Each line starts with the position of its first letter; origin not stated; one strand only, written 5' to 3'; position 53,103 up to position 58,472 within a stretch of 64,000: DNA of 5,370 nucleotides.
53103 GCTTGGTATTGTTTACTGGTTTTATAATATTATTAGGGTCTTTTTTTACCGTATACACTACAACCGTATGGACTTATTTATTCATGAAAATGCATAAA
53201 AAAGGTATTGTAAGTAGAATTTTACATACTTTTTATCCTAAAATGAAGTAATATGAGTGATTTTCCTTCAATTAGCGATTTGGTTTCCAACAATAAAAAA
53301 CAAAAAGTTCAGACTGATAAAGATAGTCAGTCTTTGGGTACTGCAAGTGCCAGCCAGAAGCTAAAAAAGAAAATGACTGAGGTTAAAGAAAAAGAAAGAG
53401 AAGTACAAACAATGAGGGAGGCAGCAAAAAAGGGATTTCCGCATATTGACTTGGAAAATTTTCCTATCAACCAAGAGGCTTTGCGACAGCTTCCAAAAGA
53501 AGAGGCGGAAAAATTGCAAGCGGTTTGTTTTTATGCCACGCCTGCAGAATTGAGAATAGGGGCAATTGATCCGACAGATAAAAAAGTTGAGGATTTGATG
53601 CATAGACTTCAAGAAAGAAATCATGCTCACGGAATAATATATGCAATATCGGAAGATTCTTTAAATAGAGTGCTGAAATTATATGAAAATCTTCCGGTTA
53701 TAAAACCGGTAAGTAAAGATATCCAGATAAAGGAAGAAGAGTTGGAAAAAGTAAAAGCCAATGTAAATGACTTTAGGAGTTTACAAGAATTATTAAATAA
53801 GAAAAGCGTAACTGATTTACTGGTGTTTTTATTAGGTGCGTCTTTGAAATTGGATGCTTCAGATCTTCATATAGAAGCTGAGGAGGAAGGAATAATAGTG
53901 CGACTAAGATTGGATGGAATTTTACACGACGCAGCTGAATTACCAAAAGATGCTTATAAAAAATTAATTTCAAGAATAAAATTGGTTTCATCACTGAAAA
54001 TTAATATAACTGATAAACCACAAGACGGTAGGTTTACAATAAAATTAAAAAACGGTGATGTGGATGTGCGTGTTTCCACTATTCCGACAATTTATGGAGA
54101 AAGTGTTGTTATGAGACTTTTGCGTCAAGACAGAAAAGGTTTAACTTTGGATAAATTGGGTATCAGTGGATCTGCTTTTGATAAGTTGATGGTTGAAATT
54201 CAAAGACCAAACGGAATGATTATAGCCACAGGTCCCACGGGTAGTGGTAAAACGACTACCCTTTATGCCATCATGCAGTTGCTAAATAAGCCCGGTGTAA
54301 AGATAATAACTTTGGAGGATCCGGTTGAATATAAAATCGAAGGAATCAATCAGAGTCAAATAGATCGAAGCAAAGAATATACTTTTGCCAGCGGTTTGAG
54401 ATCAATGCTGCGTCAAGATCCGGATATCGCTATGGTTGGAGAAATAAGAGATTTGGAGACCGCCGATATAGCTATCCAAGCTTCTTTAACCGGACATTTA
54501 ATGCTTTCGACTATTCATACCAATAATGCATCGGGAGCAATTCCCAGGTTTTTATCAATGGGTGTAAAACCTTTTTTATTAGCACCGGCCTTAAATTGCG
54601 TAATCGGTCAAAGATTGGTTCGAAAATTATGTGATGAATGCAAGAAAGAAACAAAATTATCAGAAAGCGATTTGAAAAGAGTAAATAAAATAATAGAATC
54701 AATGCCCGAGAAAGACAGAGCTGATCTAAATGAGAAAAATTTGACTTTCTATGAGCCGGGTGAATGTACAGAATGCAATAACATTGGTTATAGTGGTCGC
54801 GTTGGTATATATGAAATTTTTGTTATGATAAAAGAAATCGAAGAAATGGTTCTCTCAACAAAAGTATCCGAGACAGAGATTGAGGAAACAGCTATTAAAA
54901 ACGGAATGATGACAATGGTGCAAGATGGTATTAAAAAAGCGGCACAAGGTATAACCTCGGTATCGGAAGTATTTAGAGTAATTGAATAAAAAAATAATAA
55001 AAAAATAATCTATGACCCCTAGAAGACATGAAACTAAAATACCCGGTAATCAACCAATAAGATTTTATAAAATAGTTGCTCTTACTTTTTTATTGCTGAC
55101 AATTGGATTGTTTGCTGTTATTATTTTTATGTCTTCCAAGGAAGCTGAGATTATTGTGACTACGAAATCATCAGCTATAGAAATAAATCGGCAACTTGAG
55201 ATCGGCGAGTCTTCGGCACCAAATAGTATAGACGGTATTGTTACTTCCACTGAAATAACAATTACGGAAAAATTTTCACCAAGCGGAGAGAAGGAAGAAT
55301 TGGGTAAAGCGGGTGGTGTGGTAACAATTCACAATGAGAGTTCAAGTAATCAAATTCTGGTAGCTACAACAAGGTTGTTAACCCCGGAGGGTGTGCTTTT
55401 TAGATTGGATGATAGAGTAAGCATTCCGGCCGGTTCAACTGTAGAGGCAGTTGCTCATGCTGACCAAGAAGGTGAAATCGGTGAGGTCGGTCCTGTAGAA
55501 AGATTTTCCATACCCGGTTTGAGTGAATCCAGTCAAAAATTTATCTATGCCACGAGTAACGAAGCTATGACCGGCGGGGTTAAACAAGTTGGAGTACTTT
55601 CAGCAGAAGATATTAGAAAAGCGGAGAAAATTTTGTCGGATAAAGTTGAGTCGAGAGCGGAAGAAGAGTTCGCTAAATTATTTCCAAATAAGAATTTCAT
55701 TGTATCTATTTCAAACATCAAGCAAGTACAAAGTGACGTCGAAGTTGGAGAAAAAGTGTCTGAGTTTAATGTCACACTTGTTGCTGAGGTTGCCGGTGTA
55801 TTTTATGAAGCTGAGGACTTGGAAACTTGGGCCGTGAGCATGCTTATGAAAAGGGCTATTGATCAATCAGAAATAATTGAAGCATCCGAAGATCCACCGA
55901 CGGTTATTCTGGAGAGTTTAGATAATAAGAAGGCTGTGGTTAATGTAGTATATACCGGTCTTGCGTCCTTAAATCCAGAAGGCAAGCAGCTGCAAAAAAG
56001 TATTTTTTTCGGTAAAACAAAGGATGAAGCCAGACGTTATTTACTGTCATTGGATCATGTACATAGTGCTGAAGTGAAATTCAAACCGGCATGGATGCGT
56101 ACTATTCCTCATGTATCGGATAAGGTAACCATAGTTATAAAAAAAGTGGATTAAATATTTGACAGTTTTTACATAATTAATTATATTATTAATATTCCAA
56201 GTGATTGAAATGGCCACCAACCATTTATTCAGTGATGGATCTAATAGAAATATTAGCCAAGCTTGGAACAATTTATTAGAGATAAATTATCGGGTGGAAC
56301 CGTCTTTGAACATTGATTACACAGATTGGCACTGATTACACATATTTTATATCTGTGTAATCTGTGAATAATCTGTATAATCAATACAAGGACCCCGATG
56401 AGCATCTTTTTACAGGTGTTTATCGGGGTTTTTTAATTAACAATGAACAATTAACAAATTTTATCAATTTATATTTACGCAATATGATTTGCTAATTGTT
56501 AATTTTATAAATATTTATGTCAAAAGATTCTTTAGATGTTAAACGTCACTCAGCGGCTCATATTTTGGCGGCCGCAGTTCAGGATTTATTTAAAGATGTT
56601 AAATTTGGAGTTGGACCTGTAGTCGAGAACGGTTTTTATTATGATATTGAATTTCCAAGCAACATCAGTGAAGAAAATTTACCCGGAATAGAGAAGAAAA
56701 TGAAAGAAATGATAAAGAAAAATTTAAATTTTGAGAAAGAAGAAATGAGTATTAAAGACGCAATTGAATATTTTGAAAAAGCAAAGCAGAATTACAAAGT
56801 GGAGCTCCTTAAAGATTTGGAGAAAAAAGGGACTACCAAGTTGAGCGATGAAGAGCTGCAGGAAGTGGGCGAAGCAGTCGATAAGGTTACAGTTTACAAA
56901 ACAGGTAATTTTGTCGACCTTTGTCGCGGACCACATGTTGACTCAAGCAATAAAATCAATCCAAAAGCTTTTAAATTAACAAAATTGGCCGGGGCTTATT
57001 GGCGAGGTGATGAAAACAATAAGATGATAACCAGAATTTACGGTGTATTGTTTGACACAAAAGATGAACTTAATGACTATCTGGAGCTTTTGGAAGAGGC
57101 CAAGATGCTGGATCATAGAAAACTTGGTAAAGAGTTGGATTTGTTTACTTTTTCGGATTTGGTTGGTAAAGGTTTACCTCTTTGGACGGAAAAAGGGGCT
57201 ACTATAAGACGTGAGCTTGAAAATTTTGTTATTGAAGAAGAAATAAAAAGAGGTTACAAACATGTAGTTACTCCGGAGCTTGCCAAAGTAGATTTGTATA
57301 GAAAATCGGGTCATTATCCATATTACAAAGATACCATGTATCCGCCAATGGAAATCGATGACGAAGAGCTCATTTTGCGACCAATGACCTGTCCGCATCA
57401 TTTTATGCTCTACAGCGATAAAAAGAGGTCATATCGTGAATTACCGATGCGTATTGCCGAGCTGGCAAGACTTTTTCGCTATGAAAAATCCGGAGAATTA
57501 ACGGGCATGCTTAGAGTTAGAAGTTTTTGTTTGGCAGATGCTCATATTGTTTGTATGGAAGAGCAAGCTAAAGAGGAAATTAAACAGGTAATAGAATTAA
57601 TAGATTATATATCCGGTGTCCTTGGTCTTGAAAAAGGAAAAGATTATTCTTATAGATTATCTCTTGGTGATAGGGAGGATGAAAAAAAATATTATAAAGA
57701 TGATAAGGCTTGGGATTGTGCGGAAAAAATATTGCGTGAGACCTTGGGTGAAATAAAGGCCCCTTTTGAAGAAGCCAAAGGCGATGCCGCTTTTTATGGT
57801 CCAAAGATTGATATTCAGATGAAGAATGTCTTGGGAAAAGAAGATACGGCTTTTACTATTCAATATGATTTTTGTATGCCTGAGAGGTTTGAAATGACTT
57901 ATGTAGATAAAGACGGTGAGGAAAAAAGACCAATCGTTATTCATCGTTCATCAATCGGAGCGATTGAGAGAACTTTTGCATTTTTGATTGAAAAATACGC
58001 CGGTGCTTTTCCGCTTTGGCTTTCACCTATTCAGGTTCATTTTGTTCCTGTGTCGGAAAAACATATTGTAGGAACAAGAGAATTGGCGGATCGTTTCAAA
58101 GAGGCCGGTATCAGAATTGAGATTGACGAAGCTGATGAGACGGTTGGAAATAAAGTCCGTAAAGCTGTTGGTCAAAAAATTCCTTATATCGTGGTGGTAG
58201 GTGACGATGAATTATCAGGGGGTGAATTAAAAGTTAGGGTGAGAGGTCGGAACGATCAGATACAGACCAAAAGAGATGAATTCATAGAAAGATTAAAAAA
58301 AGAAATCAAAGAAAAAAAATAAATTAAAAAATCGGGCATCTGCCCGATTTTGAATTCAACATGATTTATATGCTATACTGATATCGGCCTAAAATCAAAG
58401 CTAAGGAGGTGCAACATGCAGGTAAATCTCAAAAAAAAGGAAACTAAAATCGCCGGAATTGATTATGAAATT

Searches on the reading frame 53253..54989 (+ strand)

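Call 13: search_protein_families(library=ncbifam, proteins=[window:53253-54989:+], max_evalue=0.001)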
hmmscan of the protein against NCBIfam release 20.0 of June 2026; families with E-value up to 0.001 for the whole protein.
window:53253-54989:+ (578 aa): 22 families
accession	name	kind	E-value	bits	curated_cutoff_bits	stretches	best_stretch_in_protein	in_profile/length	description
TIGR02538.1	type_IV_pilB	equivalog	2.1e-143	478.9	675.65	1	16-576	9-561/564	type IV-A pilus assembly ATPase PilB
TIGR02533.1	type_II_gspE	equivalog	2.6e-143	478.2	630.25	1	79-576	3-485/486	type II secretion system ATPase GspE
NF053534.1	T4PilAsmATPsTfpB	equivalog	2.6e-116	389.3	850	1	16-577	27-582/584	type IV pilus assembly ATPase TfpB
NF007755.0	PRK10436.1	equivalog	3.4e-116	388.7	617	1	160-577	59-459/465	type II secretion system protein GspE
NF041000.1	ATPase_ComGA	equivalog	1.9e-72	243.5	300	1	194-457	4-266/267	competence type IV pilus ATPase ComGA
TIGR01420.1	pilT_fam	subfamily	5e-48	164.1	319.1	1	193-459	5-271/343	PilT/PilU family type 4a pilus ATPase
TIGR02525.1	plasmid_TraJ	equivalog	2.4e-28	99.1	368.3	1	284-436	119-272/372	plasmid transfer ATPase TraJ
TIGR02524.1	dot_icm_DotB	equivalog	1.7e-18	66.9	463.3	1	315-434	129-257/358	Dot/Icm type IV secretion system ATPase DotB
NF058587.1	archaellum_moto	equivalog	1.2e-16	60.5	550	1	323-452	278-413/527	archaellum flagellar ATPase motor FlaI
TIGR02782.1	TrbB_P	equivalog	3.8e-14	52.7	304.55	1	309-433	126-252/303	P-type conjugative transfer ATPase TrbB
TIGR02788.1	VirB11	equivalog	9.4e-13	47.9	249.95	1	322-436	146-265/308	P-type DNA transfer ATPase VirB11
NF010469.0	PRK13894.1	subfamily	1.8e-12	47.3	508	1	317-435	146-266/320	conjugal transfer ATPase TrbB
TIGR03819.1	heli_sec_ATPase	hypoth_equivalog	2e-12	47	373.15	1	279-438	136-302/340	TadA family conjugal transfer-associated ATPase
NF053672.1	bindosome_BasE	exception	3.4e-12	45.9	1000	1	324-493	274-436/512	bindosome assembly system ATPase subunit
NF010407.0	PRK13833.1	subfamily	7.3e-12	45.3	499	1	323-433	147-259/323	conjugal transfer protein TrbB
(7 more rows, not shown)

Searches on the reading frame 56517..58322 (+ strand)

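Call 13: search_protein_families(library=ncbifam, proteins=[window:56517-58322:+], max_evalue=0.001)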
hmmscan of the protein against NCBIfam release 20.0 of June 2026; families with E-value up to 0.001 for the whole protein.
window:56517-58322:+ (601 aa): 16 families
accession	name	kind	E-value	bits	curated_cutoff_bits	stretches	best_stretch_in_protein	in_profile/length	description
TIGR00418.1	thrS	equivalog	1.4e-201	671.2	383.65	1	10-596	1-564/565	threonine--tRNA ligase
NF003068.0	PRK03991.1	equivalog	8.2e-74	249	484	1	196-599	195-594/613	threonine--tRNA ligase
NF011500.0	PRK14938.1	equivalog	1.6e-23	83.3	362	1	492-599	262-371/387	Ser-tRNA(Thr) hydrolase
NF006625.0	PRK09194.1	equivalog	9.7e-20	71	558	2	217-344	36-162/559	proline--tRNA ligase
TIGR00408.1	proS_fam_I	equivalog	4.7e-19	68.6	437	2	218-362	28-177/475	proline--tRNA ligase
TIGR00442.1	hisS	equivalog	2.4e-16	59.7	286.75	2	218-394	4-170/406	histidine--tRNA ligase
NF008979.1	PRK12325.1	exception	8.5e-16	57.8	550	1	218-352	37-171/437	proline--tRNA ligase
NF003211.1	PRK04173.1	equivalog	8.2e-13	48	312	1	281-588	159-449/454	glycine--tRNA ligase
TIGR00409.1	proS_fam_II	equivalog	3.4e-12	46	306.7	2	227-353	46-172/568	proline--tRNA ligase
TIGR00414.1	serS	equivalog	1.3e-10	40.9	301.65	1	52-367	29-312/418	serine--tRNA ligase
NF002436.0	PRK01584.1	equivalog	8.1e-07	27.9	529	1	9-154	455-575/595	alanine--tRNA ligase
TIGR00344.1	alaS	equivalog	1.1e-06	27.2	457.05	1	9-85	555-632/847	alanine--tRNA ligase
NF002120.0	PRK00960.1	equivalog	1.2e-05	24.1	611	0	216-275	212-272/518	serine--tRNA ligase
NF009085.0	PRK12420.1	equivalog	6.9e-05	22.3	540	0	507-575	341-408/426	histidine--tRNA ligase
NF040865.1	a_tRNA_ed_AlaXM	equivalog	0.0001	22.1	300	1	9-103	96-186/234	alanyl-tRNA editing protein AlaXM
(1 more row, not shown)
